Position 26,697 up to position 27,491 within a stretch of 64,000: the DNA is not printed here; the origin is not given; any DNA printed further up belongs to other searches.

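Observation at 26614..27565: Overlapping three-gene module: small protein, DUF3990-like (ART-like motifs), small paralogous protein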

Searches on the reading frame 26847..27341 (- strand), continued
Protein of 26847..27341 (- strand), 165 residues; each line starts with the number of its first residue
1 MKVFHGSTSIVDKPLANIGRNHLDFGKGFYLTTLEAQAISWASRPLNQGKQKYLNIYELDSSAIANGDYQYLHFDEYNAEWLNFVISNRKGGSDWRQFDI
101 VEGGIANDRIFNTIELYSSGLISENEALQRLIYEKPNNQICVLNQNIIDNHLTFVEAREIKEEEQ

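Call 46: find_homologous_proteins(query=A5, max_evalue=0.00001)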
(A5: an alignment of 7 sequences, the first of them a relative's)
Query A5 (7 sequences) (246 aa, profile of the alignment): 2491 proteins with E <= 0.00001 among 7960 candidates; the best 120 are listed.
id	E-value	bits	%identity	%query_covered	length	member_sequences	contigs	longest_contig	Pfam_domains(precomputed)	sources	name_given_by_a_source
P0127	7.0e-96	338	43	99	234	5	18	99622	PF13151.13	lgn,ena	-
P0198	8.9e-94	331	33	91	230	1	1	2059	PF13151.13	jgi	jgi:hypothetical protein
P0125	7.9e-93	328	100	100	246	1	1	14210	PF13151.13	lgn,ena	-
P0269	3.1e-92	326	31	91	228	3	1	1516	PF13151.13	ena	-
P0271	1.7e-90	321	31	98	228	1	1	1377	PF13151.13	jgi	-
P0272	1.1e-88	315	33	91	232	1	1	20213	PF13151.13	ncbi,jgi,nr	ncbi:MAG: DUF3990 domain-containing protein [Prevotellaceae bacterium]|jgi:hypothetical protein|nr:D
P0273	1.8e-88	314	35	91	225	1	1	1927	PF13151.13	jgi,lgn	jgi:hypothetical protein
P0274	1.1e-87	311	85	100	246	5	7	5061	PF13151.13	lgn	-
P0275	1.7e-87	311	32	91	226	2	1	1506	PF13151.13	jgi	jgi:hypothetical protein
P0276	2.3e-87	310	33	100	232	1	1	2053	PF13151.13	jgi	-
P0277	2.5e-87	310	33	91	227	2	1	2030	PF13151.13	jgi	jgi:hypothetical protein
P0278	5.9e-87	309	31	92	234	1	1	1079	PF13151.13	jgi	-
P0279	6.3e-87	309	32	92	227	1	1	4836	PF13151.13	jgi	-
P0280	6.5e-87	309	32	91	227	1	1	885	PF13151.13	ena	-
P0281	1.3e-86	308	35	91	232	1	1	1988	PF13151.13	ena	-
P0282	1.6e-86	308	32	92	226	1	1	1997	PF13151.13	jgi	jgi:hypothetical protein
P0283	2.4e-86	307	33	92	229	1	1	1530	PF13151.13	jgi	-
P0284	8.9e-86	305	35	91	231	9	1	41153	PF13151.13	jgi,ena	-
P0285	1.6e-85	304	35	91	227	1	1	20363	PF13151.13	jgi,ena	-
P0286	2.2e-85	304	33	91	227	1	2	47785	PF13151.13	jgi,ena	-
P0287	9.6e-85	302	33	98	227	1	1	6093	PF13151.13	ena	-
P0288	1.1e-84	302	35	91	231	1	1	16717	PF13151.13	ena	-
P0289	1.7e-84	301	35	91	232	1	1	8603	PF13151.13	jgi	-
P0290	6.2e-84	299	30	91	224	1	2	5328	PF13151.13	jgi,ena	-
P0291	1.0e-83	298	34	91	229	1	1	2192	PF13151.13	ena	-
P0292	1.0e-83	298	30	98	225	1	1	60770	PF13151.13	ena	-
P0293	1.5e-83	298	32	92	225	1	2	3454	PF13151.13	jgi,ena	-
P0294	1.5e-83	298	36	91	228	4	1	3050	PF13151.13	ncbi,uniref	ncbi:hypothetical protein EZS27_027892 [termite gut metagenome]|uniref:DUF3990 domain-containing pro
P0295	2.0e-83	298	37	92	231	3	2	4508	PF13151.13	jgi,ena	-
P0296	2.4e-83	297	30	92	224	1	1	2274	PF13151.13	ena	-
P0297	3.2e-83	297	36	91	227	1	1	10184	PF13151.13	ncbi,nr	ncbi:hypothetical protein AGMMS49525_09270 [Bacteroidia bacterium]|nr:hypothetical protein AGMMS4952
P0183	3.3e-83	297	31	98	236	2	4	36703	PF13151.13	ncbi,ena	-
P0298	7.5e-83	296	31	91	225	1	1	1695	PF13151.13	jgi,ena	-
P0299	9.4e-83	295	31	91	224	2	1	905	PF13151.13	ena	-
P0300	1.5e-82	295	30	91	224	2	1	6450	PF13151.13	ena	-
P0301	2.9e-82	294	35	98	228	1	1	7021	PF13151.13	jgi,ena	-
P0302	3.0e-82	294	63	99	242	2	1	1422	PF13151.13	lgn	-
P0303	4.5e-82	293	30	89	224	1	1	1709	PF13151.13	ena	-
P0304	5.2e-82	293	32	91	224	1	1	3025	PF13151.13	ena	-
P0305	8.2e-82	292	32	92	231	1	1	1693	PF13151.13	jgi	jgi:hypothetical protein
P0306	9.1e-82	292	33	91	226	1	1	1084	PF13151.13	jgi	jgi:hypothetical protein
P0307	9.6e-82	292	62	100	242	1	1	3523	PF13151.13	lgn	-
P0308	1.1e-81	292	60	100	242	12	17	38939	PF13151.13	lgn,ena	-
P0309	1.3e-81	292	63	100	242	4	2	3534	PF13151.13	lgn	-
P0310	1.7e-81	291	29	99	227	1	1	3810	PF13151.13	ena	-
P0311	2.2e-81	291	31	91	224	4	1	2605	PF13151.13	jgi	-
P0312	2.4e-81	291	33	91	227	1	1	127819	PF13151.13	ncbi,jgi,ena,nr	ncbi:MAG: DUF3990 domain-containing protein [Candidatus Azobacteroides sp.]|nr:DUF3990 domain-contai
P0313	2.5e-81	291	35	91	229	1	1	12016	PF13151.13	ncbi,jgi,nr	ncbi:MAG: DUF3990 domain-containing protein [Bacteroidales bacterium]|jgi:hypothetical protein|nr:DU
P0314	2.9e-81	290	33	92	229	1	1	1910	PF13151.13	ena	-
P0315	4.2e-81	290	31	92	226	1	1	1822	PF13151.13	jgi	jgi:hypothetical protein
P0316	5.0e-81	290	30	98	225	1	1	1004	PF13151.13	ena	-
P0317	8.9e-81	289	29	91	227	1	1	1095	PF13151.13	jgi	-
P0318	9.0e-81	289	29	91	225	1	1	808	PF13151.13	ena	-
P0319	9.1e-81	289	30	93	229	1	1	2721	PF13151.13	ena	-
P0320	1.0e-80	289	32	92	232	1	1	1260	PF13151.13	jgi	jgi:hypothetical protein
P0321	1.3e-80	288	60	100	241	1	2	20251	PF13151.13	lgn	-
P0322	1.3e-80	288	35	91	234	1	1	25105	PF13151.13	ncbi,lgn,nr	ncbi:hypothetical protein AGMMS49965_10190 [Bacteroidia bacterium]|nr:hypothetical protein AGMMS4996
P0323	1.6e-80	288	31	88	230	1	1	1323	PF13151.13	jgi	-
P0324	1.7e-80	288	34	91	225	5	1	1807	PF13151.13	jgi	-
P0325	1.7e-80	288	35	92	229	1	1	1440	PF13151.13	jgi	jgi:predicted RNA-binding protein YlxR (DUF448 family)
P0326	1.7e-80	288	62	100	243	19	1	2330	PF13151.13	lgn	-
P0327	2.1e-80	288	35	92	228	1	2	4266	PF13151.13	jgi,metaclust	metaclust:\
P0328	2.3e-80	287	33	91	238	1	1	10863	PF13151.13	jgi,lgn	jgi:hypothetical protein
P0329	2.4e-80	287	31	91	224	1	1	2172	PF13151.13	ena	-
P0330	2.4e-80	287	29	91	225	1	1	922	PF13151.13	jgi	-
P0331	2.9e-80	287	31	92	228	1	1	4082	PF13151.13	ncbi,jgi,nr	ncbi:MAG: DUF3990 domain-containing protein [Bacteroidales bacterium]|jgi:hypothetical protein|nr:DU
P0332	3.0e-80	287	35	92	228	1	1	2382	PF13151.13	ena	-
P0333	3.3e-80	287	34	91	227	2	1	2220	PF13151.13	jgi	jgi:hypothetical protein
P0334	3.5e-80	287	30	91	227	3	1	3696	PF13151.13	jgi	jgi:hypothetical protein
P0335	3.6e-80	287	30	92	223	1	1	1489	PF13151.13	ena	-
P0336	3.9e-80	287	31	92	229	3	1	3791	PF13151.13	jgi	-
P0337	4.1e-80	287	59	100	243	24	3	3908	PF13151.13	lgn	-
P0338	4.3e-80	287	29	91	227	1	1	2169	PF13151.13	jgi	jgi:hypothetical protein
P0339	5.5e-80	286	35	92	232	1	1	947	PF13151.13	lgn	-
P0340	5.6e-80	286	33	92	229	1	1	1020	PF13151.13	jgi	-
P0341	5.8e-80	286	62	100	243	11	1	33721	PF13151.13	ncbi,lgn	-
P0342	6.0e-80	286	33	91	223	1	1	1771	PF13151.13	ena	-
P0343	6.0e-80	286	61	100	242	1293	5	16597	PF13151.13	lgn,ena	-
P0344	6.3e-80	286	36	91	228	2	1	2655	PF13151.13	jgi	-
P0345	6.7e-80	286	60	100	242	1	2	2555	PF13151.13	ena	-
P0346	7.2e-80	286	35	91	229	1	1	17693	PF13151.13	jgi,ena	-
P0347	9.4e-80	285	27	92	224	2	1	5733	PF13151.13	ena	-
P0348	1.0e-79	285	32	89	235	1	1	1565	PF13151.13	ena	-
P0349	1.1e-79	285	29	98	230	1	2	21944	PF13151.13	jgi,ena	-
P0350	1.1e-79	285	36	91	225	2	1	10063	PF13151.13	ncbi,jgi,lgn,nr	ncbi:MAG: DUF3990 domain-containing protein [Bacteroidales bacterium]|jgi:hypothetical protein|nr:DU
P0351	1.2e-79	285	32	92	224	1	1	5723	PF13151.13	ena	-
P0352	1.3e-79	285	60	99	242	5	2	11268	PF13151.13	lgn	-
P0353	2.1e-79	284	33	91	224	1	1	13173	PF13151.13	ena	-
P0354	2.3e-79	284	32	98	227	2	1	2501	PF13151.13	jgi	jgi:hypothetical protein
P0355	2.4e-79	284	31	91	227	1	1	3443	PF13151.13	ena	-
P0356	3.2e-79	284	61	99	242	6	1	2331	PF13151.13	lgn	-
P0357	3.4e-79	284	62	99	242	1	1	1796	PF13151.13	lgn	-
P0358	3.4e-79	284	30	91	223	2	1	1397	PF13151.13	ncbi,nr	ncbi:hypothetical protein AGMMS49982_24110 [Bacteroidia bacterium]|nr:hypothetical protein AGMMS4998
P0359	3.8e-79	283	35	91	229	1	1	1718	PF13151.13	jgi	jgi:predicted RNA-binding protein YlxR (DUF448 family)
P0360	4.5e-79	283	32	88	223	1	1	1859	PF13151.13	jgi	jgi:hypothetical protein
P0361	4.6e-79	283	60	100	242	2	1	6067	PF13151.13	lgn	-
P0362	5.2e-79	283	34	91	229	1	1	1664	PF13151.13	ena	-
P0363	5.5e-79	283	30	98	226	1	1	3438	PF13151.13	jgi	jgi:hypothetical protein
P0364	6.3e-79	283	63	100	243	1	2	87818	PF13151.13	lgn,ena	-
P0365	6.7e-79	283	34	91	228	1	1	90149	PF13151.13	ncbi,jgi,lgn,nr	ncbi:MAG: DUF3990 domain-containing protein [Dysgonamonadaceae bacterium]|jgi:hypothetical protein|n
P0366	6.8e-79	283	59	100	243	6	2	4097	PF13151.13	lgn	-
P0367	6.8e-79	283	32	99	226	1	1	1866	PF13151.13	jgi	jgi:hypothetical protein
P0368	7.4e-79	283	31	92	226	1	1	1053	PF13151.13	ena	-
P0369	7.5e-79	283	60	100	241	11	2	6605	PF13151.13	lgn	-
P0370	8.9e-79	282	74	100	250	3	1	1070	PF13151.13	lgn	-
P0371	9.9e-79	282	61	100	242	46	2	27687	PF13151.13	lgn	-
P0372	1.3e-78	282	31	91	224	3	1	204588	PF13151.13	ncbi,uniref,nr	ncbi:MAG: hypothetical protein EZS26_000623 [Candidatus Ordinivivax streblomastigis]|uniref:DUF3990 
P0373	1.4e-78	282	33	91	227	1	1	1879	PF13151.13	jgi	jgi:hypothetical protein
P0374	1.5e-78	282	34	91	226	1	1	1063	PF13151.13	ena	-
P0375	1.6e-78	281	44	99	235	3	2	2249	PF13151.13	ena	-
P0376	1.7e-78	281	32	91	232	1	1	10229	PF13151.13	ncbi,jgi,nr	ncbi:MAG: DUF3990 domain-containing protein [Bacteroidales bacterium]|jgi:hypothetical protein|nr:DU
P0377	1.7e-78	281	34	91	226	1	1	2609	PF13151.13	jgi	jgi:hypothetical protein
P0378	2.3e-78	281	58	100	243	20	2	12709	PF13151.13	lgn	-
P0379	2.4e-78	281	32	91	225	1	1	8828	PF13151.13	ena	-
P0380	2.6e-78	281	61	100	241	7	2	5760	PF13151.13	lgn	-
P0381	3.5e-78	280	29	98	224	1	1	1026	PF13151.13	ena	-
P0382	3.7e-78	280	31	91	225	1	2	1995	PF13151.13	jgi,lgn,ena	-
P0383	3.9e-78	280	32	92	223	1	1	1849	PF13151.13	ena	-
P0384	4.1e-78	280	32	91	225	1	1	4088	PF13151.13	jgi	jgi:hypothetical protein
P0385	4.4e-78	280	29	91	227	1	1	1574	PF13151.13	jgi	jgi:hypothetical protein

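Call 52: predict_structure(alignment_id=A6)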
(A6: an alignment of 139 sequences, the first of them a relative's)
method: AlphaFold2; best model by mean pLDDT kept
length: 246 residues; sequences in the alignment: 139
mean_pLDDT: 90.4   pTM: 0.67
mean pLDDT of the five models: 90.4, 90.5, 89.5, 88.8, 88.5
residues with pLDDT >= 90: 183; 70-90: 47; 50-70: 7; < 50: 9
segments of 3 or more residues with pLDDT < 50: 169-176
pLDDT, mean of each block of 10 residues (from residue 1): 97 93 90 95 89 93 96 96 97 96 91 88 95 90 96 98 74 53 91 96 96 90 82 93 82
secondary structure, 60 per line:
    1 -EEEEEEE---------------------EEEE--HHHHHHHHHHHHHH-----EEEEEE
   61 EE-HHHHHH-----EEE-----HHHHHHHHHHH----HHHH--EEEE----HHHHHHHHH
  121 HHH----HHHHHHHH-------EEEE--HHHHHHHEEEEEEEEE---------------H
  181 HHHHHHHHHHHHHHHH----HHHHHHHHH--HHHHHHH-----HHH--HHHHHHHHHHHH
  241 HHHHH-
elements in order: E2-8 E30-33 H36-49 E55-62 H64-69 E75-77 H83-93 H98-101 E104-107 H112-123 H128-135 E143-146 H149-155 E156-164 H180-196 H201-209 H212-218 H229-245

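Call 54: search_protein_families(library=pfam, alignment_id=A7, max_evalue=0.00001)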
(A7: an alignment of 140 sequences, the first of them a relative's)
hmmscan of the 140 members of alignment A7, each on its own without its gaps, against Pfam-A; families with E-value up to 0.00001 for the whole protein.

A. member 1, L001:4751-5590:+ (280 aa): 1 family
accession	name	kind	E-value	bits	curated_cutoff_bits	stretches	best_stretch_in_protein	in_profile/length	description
PF04962.18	KduI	-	1.7e-27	96.8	23.9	1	37-265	10-248/262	KduI/IolB family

B. families by the number of members that match (of 140 scanned): 118 families (the first 25 are shown)
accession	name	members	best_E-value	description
PF18291.6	HU-HIG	6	1e-37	HU domain fused to wHTH, Ig, or Glycine-rich motif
PF13173.12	AAA_14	6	2.6e-34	AAA domain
PF03747.19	ADP_ribosyl_GH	5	2.8e-35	ADP-ribosylglycohydrolase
PF13306.12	LRR_5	3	4.8e-109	BspA type Leucine rich repeat region (6 copies)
PF12784.13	PDDEXK_2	3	1.1e-74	PD-(D/E)XK nuclease family transposase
PF12437.13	GSIII_N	3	5e-74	Glutamine synthetase type III N terminal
PF07690.21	MFS_1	3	7.6e-52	Major Facilitator Superfamily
PF18318.6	Gln-synt_C-ter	3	9.7e-37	Glutamine synthetase C-terminal domain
PF01551.29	Peptidase_M23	3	3.9e-36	Peptidase family M23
PF13175.12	AAA_15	3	1.7e-32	AAA ATPase domain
PF13635.12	DUF4143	3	2.4e-23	Domain of unknown function (DUF4143)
PF13304.12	AAA_21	3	6.9e-21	AAA domain, putative AbiEii toxin, Type IV TA system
PF00120.29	Gln-synt_C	3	2.5e-19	Glutamine synthetase, catalytic domain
PF01637.24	ATPase_2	3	2.5e-14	ATPase domain predominantly from Archaea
PF09820.16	AAA-ATPase_like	2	1.3e-59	Predicted AAA-ATPase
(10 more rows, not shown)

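Call 55: search_protein_families(library=padloc, alignment_id=A7, max_evalue=1e-10)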
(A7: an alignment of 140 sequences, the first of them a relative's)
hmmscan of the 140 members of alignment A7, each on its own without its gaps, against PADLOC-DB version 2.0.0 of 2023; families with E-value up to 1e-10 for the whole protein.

A. member 1, L001:4751-5590:+ (280 aa): 0 families

B. families by the number of members that match (of 140 scanned): 127 families (the first 25 are shown)
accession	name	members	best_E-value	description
PDLC04787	PDC-S01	3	9.7e-94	-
PDLC04790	PDC-S01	3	2.9e-50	-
PDLC04789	PDC-S01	3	4.4e-34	-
PDLC02979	AriA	3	2e-33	-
PDLC00070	GajA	3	8.9e-26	AAA ATPase domain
PDLC03878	NsnB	3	9.9e-24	-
PDLC02980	AriA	3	1.2e-20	-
PDLC04033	PD-T4-4_A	3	8.5e-17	-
PDLC02335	AbiLi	3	1.1e-15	AbiLi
PDLC00086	GajA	3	3.9e-13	AAA ATPase domain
PDLC04788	PDC-S01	2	3.2e-175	-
PDLC04786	PDC-S01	2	1.2e-103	-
PDLC04792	PDC-S01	2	2.2e-67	-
PDLC04562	PDC-M29A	2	5.9e-43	-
PDLC04791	PDC-S01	2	1.6e-22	-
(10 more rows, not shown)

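Call 56: search_protein_families(library=pfam, proteins=[L015:4828-5619:-, L017:1526-2317:-, L052:116-5515:+, L072:17-4162:+, L075:1693-5556:-, L064:2507-5692:+], max_evalue=0.001)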
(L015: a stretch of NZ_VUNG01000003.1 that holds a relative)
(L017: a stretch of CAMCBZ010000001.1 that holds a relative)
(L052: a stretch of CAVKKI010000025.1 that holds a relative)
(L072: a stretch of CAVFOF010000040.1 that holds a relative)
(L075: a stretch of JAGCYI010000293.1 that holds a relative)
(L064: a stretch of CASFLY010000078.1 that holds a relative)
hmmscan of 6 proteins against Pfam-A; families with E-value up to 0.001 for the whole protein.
L015:4828-5619:- (264 aa): 1 family
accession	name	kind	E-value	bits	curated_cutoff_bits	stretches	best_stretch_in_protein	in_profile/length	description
PF03747.19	ADP_ribosyl_GH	-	2.6e-34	119.6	26.2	1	1-231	3-279/287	ADP-ribosylglycohydrolase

L017:1526-2317:- (264 aa): 1 family
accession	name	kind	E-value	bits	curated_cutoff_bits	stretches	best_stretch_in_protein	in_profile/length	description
PF03747.19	ADP_ribosyl_GH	-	2.8e-35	122.8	26.2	1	1-231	3-279/287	ADP-ribosylglycohydrolase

L052:116-5515:+ (1800 aa): 5 families
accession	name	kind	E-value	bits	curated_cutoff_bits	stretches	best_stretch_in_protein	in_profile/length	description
PF18370.7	RGI_lyase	-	4.4e-14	53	27.8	0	1701-1744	33-73/86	Rhamnogalacturonan I lyases beta-sheet domain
PF13620.12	CarboxypepD_reg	-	2.3e-05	25.1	32.3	1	114-184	9-81/82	Carboxypeptidase regulatory-like domain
PF22544.2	HYDIN_VesB_CFA65-like_Ig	-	2.7e-05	24.8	25.5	0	487-541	47-96/100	HYDIN/CFA65/VesB-like, Ig-like domain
PF11008.14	DUF2846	-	5.4e-05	23.6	34.3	0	1154-1208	3-57/92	Protein of unknown function (DUF2846)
PF18560.7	Lectin_like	-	0.00054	20.6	27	0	1575-1649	77-153/156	Lectin like domain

L072:17-4162:+ (1382 aa): 3 families
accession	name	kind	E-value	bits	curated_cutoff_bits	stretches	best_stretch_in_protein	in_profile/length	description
PF18370.7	RGI_lyase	-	1.2e-17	64.5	27.8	0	152-218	17-86/86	Rhamnogalacturonan I lyases beta-sheet domain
PF25523.1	Ig_RIMBP2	-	3e-05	24.4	27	0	152-192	18-65/105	RIMBP2-like, immunoglobulin-like domain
PF18560.7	Lectin_like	-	0.00033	21.3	27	0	1163-1237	77-153/156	Lectin like domain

L075:1693-5556:- (1288 aa): 0 families

L064:2507-5692:+ (1062 aa): 0 families

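Call 58: search_dna_similar(query=window:26847-27341:-, collection=phages, mode=protein, max_evalue=0.001, max_rows=25)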
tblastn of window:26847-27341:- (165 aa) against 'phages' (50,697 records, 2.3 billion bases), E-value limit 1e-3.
Records with a match: 5; places in all: 5; records where one place covers at least 80% of the query: 5.
Best place of each record, by identity: <60% 5.
By first word of the organism name: Bacteriophage 5.
By host as written in the record: - 5.
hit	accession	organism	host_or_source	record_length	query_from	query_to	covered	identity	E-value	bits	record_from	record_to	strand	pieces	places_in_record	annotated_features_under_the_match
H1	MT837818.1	Bacteriophage sp.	human fecal samples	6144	1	157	95%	50.9%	1e-49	176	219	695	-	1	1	record has no annotation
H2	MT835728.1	Bacteriophage sp.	human fecal samples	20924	1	161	98%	37.4%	2e-23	101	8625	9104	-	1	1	record has no annotation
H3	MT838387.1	Bacteriophage sp.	human fecal samples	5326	1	160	97%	35.8%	7e-21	94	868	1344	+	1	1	record has no annotation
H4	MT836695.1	Bacteriophage sp.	human fecal samples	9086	1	155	94%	36.1%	6e-17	82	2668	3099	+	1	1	record has no annotation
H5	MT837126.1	Bacteriophage sp.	human fecal samples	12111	3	157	94%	25.3%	2e-6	52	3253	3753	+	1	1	record has no annotation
